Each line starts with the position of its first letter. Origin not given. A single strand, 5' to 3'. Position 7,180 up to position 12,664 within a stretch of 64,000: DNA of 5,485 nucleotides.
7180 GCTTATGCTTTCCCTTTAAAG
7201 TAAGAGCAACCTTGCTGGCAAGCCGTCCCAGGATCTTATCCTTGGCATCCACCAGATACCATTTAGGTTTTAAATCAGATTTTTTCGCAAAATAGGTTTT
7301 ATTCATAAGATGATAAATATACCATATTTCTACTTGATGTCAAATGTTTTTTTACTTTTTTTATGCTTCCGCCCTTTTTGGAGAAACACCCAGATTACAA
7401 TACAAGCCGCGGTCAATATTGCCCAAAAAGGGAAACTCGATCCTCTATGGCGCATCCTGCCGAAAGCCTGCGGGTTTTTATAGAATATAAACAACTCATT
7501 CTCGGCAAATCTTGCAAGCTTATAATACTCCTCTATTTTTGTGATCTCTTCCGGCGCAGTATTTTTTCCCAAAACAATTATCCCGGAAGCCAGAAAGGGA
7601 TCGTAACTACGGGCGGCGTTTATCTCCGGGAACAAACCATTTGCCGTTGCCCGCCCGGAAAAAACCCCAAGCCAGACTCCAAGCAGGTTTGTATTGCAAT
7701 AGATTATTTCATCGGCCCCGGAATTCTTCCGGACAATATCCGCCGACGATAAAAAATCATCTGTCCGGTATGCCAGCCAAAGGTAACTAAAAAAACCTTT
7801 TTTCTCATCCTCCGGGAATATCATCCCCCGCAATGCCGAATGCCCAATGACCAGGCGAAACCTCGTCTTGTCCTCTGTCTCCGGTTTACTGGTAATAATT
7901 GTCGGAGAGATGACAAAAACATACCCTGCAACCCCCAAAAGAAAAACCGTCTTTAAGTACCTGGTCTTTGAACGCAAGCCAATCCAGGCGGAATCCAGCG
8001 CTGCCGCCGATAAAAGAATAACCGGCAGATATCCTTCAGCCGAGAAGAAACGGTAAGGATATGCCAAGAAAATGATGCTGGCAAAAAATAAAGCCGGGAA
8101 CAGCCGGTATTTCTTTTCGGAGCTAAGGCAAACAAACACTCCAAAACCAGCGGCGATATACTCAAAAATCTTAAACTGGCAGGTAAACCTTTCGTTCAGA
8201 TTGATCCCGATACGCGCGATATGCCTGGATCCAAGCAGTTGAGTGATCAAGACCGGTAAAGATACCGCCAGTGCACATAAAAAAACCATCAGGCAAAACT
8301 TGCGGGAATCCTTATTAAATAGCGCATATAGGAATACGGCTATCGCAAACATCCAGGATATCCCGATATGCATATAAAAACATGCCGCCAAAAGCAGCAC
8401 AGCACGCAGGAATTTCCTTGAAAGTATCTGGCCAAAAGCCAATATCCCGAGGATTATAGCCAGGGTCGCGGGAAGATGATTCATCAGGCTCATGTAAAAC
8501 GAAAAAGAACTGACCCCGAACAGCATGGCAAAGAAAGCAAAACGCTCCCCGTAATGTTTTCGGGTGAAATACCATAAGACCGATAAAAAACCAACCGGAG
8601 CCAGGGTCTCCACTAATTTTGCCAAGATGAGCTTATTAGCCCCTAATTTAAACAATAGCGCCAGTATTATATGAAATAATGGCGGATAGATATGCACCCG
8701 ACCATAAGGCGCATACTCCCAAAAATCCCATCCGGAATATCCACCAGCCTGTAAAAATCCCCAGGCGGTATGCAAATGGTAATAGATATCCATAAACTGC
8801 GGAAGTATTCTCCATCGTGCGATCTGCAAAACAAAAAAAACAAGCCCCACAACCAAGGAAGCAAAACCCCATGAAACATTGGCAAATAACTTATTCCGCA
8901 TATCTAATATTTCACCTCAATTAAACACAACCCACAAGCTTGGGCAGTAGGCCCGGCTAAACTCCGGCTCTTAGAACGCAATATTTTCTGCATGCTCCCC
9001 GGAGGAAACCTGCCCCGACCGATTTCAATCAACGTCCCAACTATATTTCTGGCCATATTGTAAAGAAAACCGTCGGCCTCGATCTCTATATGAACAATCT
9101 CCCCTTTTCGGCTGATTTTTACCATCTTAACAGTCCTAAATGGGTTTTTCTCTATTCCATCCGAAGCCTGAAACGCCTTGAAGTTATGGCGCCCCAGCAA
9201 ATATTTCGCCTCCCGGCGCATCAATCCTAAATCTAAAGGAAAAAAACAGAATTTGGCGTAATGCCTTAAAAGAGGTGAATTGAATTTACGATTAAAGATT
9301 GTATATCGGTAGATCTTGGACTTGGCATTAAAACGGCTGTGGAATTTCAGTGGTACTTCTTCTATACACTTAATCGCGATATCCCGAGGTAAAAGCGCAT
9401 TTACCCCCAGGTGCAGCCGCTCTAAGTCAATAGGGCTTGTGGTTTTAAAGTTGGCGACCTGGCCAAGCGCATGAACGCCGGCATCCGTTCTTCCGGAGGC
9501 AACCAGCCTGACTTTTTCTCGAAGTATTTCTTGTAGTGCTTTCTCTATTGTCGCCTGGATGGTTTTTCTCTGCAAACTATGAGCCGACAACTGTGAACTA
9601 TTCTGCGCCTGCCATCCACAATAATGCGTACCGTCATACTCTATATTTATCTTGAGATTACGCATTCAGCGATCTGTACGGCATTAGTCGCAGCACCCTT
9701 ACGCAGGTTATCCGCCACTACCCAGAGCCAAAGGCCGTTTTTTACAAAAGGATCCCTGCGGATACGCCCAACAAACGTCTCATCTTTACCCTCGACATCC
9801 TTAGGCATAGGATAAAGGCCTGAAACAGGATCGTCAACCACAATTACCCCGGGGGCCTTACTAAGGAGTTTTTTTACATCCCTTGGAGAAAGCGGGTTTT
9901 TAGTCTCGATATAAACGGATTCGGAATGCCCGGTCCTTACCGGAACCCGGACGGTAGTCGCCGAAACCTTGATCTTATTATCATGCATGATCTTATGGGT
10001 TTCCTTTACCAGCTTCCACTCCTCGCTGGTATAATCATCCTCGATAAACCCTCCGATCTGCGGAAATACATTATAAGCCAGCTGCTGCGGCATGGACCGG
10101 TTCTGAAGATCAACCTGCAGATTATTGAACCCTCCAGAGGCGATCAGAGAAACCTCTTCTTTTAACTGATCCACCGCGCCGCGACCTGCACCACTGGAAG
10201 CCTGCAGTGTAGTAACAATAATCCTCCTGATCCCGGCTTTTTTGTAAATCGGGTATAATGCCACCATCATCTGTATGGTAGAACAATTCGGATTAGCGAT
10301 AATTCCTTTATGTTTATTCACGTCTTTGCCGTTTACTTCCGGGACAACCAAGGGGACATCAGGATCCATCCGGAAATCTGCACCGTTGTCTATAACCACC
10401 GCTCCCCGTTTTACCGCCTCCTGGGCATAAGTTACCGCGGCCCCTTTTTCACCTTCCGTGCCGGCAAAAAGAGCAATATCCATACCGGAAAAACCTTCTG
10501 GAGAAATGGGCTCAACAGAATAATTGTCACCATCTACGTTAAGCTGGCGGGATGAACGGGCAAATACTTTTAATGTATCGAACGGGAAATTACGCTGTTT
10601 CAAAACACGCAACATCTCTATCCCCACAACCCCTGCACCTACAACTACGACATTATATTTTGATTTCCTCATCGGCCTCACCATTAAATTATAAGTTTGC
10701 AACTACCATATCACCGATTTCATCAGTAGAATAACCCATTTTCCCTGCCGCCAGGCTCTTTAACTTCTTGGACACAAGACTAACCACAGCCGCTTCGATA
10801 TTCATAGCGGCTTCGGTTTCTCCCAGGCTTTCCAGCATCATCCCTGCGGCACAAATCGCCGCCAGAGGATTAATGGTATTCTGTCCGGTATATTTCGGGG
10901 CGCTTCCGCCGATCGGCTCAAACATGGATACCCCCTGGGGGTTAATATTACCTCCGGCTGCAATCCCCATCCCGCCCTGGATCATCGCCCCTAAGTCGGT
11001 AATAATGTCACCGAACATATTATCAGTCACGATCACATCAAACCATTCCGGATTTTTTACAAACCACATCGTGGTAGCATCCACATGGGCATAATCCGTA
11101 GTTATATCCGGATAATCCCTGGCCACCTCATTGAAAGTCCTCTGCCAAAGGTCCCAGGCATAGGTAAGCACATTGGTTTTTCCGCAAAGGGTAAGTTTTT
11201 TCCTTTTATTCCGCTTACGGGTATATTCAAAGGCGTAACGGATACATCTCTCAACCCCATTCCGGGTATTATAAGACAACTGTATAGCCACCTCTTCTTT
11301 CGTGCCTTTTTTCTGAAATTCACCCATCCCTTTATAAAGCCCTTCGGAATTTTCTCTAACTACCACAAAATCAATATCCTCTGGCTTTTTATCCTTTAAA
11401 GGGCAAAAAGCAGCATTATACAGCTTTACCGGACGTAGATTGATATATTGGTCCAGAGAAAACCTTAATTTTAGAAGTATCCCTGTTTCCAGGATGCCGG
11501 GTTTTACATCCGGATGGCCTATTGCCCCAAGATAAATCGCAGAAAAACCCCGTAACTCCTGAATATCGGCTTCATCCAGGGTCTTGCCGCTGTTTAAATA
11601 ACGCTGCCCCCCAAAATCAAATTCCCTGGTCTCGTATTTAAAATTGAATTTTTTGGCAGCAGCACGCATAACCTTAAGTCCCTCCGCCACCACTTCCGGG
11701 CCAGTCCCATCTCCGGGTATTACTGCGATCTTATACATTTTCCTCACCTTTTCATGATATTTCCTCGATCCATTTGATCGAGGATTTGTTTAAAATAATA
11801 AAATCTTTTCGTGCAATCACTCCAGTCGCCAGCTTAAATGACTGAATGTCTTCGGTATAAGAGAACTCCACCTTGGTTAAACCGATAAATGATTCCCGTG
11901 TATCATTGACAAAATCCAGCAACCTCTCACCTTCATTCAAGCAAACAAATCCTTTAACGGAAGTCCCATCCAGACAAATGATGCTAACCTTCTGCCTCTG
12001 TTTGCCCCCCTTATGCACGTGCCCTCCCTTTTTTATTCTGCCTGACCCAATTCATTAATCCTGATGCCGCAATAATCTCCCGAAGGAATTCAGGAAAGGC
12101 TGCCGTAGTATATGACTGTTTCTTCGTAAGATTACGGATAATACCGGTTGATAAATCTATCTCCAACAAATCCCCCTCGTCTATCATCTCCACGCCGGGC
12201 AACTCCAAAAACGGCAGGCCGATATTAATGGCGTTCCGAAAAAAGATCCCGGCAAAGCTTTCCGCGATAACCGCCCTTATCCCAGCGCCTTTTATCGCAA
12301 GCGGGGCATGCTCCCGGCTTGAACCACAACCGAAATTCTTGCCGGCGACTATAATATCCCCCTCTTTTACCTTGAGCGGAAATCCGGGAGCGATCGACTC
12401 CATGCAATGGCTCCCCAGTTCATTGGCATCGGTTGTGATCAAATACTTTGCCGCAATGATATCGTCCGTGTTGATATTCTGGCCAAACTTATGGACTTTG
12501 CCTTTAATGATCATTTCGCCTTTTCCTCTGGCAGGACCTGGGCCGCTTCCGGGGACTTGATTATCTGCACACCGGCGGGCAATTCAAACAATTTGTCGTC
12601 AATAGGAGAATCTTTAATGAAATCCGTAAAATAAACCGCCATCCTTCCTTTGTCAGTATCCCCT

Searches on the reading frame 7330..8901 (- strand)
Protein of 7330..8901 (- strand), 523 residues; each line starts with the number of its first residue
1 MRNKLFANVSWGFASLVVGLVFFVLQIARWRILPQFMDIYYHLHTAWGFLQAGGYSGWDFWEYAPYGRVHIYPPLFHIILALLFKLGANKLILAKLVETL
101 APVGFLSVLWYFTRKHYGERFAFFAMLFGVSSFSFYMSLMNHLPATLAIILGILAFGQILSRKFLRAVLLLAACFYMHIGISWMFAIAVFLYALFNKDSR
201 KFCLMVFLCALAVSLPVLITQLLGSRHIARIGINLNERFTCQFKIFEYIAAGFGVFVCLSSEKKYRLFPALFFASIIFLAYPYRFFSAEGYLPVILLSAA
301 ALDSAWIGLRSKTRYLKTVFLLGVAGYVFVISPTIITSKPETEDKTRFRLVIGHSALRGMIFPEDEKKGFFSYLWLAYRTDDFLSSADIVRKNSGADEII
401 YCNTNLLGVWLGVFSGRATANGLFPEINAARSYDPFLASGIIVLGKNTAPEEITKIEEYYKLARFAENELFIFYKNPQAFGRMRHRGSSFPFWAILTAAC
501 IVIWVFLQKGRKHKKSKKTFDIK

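Call 18: search_protein_families(library=pfam, proteins=[window:7330-8901:-], max_evalue=0.001)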
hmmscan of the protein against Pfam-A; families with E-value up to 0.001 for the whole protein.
window:7330-8901:- (523 aa): 1 family
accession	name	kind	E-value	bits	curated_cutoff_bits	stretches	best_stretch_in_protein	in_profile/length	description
PF20176.3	DUF6541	-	1.1e-07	31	29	1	14-151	100-245/646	Family of unknown function (DUF6541)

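Call 20: search_protein_families(library=ncbifam, proteins=[window:7330-8901:-], max_evalue=0.01)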
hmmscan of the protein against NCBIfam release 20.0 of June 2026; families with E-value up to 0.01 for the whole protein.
window:7330-8901:- (523 aa): 0 families

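Call 82: search_solved_structures(query=window:7330-8901:-, max_evalue=1)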
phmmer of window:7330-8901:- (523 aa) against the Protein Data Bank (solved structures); distinct sequences matched with E-value up to 1: 0.

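Call 83: search_protein_families(library=pfam, proteins=[window:7330-8901:-], max_evalue=1)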
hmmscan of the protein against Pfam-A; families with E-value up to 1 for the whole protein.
window:7330-8901:- (523 aa): 2 families
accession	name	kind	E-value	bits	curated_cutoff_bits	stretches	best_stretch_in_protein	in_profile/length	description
PF20176.3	DUF6541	-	1.1e-07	31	29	1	14-151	100-245/646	Family of unknown function (DUF6541)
PF13828.11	DUF4190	-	0.75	10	35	1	122-159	2-34/62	Domain of unknown function (DUF4190)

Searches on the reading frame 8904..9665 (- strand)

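Call 18: search_protein_families(library=pfam, proteins=[window:8904-9665:-], max_evalue=0.001)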
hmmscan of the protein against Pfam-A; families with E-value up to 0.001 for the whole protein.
window:8904-9665:- (253 aa): 1 family
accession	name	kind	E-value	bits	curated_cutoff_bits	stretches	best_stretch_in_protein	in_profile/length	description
PF01416.25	PseudoU_synth_1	-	1.7e-43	147.9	23.3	2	153-253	2-107/108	tRNA pseudouridine synthase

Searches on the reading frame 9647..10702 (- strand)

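Call 18: search_protein_families(library=pfam, proteins=[window:9647-10702:-], max_evalue=0.001)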
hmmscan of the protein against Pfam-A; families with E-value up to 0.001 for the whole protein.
window:9647-10702:- (351 aa): 4 families
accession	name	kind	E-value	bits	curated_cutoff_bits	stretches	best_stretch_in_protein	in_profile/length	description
PF02774.23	Semialdhyde_dhC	-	2.3e-49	168.5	26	1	149-335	1-184/184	Semialdehyde dehydrogenase, dimerisation domain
PF01118.30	Semialdhyde_dh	-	4.3e-23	82.5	26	1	17-130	1-120/121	Semialdehyde dehydrogenase, NAD binding domain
PF02800.25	Gp_dh_C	-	4.7e-05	23.5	24.4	0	233-284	59-110/158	Glyceraldehyde 3-phosphate dehydrogenase, C-terminal domain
PF22698.1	Semialdhyde_dhC_1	-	7e-05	23.2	27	0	140-180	1-43/165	Semialdehyde dehydrogenase, dimerisation domain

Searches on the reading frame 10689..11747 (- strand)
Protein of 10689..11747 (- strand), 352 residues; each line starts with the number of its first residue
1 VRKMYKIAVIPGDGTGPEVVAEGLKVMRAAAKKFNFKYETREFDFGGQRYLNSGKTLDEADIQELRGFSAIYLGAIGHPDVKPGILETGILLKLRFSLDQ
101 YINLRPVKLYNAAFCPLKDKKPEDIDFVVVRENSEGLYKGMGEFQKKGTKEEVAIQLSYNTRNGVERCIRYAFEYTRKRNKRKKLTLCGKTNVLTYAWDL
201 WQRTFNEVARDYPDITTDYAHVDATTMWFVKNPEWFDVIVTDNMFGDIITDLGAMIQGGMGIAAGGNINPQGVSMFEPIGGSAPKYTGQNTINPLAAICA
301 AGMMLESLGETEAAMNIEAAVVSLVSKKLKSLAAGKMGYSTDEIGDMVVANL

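Call 83: search_protein_families(library=pfam, proteins=[window:10689-11747:-], max_evalue=1)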
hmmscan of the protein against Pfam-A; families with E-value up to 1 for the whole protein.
window:10689-11747:- (352 aa): 2 families
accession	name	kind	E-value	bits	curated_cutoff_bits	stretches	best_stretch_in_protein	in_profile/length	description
PF00180.25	Iso_dh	-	2.1e-92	310.5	27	1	6-348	1-348/348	Isocitrate/isopropylmalate dehydrogenase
PF07501.17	G5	-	0.1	13.3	23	1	120-166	5-51/75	G5 domain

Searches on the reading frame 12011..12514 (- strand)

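Call 83: search_protein_families(library=pfam, proteins=[window:12011-12514:-], max_evalue=1)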
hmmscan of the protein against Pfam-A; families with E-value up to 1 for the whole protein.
window:12011-12514:- (167 aa): 2 families
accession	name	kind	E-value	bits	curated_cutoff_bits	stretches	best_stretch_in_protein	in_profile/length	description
PF00694.25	Aconitase_C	-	9.8e-21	74.9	22.8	1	3-103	25-126/131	Aconitase C-terminal domain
PF06434.19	Aconitase_2_N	-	0.00027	21.1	27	1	12-155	8-168/204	Aconitate hydratase 2 N-terminus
